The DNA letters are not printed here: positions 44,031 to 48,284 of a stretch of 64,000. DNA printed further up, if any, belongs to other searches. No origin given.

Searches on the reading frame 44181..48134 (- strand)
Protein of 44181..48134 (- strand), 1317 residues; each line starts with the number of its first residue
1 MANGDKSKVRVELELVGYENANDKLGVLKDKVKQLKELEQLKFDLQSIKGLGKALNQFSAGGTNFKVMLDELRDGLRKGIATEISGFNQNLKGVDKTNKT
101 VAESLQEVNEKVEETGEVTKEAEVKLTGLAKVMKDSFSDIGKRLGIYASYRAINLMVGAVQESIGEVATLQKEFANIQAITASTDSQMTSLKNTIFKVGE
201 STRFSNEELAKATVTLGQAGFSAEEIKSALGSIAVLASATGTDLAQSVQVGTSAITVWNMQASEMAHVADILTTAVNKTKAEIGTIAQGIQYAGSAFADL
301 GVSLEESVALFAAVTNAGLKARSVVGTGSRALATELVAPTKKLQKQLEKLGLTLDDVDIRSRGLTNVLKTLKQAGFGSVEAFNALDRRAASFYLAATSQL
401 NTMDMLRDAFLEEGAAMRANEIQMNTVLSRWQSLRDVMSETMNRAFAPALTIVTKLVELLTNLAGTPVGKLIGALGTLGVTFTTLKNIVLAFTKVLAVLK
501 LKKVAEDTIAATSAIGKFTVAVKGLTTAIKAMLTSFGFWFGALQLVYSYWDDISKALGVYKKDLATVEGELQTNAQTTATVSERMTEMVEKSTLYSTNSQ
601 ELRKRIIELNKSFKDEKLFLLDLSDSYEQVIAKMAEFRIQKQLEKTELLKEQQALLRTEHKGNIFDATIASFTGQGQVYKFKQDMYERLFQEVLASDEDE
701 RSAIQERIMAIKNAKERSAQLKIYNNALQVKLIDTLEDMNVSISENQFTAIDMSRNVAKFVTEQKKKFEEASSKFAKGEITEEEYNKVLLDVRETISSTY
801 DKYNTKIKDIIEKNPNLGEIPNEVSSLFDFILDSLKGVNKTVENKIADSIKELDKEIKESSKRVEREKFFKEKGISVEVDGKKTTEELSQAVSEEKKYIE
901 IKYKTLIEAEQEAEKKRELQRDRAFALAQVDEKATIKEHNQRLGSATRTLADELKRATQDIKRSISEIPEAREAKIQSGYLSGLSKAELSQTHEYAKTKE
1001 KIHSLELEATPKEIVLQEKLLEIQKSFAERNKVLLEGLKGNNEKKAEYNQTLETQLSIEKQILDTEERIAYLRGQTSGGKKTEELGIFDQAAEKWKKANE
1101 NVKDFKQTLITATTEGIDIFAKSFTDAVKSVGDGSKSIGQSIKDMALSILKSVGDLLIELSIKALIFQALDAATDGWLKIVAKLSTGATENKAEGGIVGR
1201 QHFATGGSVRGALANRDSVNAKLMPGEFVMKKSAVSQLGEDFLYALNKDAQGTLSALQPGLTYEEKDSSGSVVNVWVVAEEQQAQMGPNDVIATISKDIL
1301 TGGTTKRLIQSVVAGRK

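Call 37: search_protein_families(library=phrogs, proteins=[window:44181-48134:-])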
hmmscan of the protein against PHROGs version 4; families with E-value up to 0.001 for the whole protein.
window:44181-48134:- (1317 aa): 17 families
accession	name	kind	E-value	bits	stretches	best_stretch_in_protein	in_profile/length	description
phrog_37649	-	tail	1.8e-94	318.2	2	142-639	432-950/2006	tail length tape measure protein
phrog_28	-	tail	4.2e-48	165.7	1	61-1147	132-1174/1228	tail length tape measure protein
phrog_1533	-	tail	4.8e-40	138.1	1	84-820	178-915/1688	tail length tape measure protein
phrog_991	-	tail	1.5e-35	123.3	1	38-878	144-831/1966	tail length tape measure protein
phrog_4704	-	tail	1.7e-31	110.6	1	19-487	83-557/625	tail length tape measure protein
phrog_1272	-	tail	4.4e-31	108.6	1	21-535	124-661/1606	tail length tape measure protein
phrog_9696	-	tail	8e-31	107.7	1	89-385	15-299/1415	tail length tape measure protein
phrog_167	-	tail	2.3e-29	102.8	1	32-859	158-917/1555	tail length tape measure protein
phrog_38390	-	tail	7.8e-25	88.1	1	165-583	58-464/1029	tail length tape measure protein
phrog_5493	-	tail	2.8e-22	79.9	1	109-591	17-474/1102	tail length tape measure protein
phrog_19074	-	unknown function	4.8e-20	72.1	1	158-374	146-361/1384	-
phrog_16692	-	unknown function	3.3e-18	66.5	1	131-373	142-388/1107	-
phrog_5218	-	unknown function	1.9e-17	63.8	1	18-990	80-1034/1599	-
phrog_28420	-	tail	1e-15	58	1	162-406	53-290/906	tail length tape measure protein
phrog_1293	-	tail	2.3e-13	49.9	1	107-374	137-402/1424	tail length tape measure protein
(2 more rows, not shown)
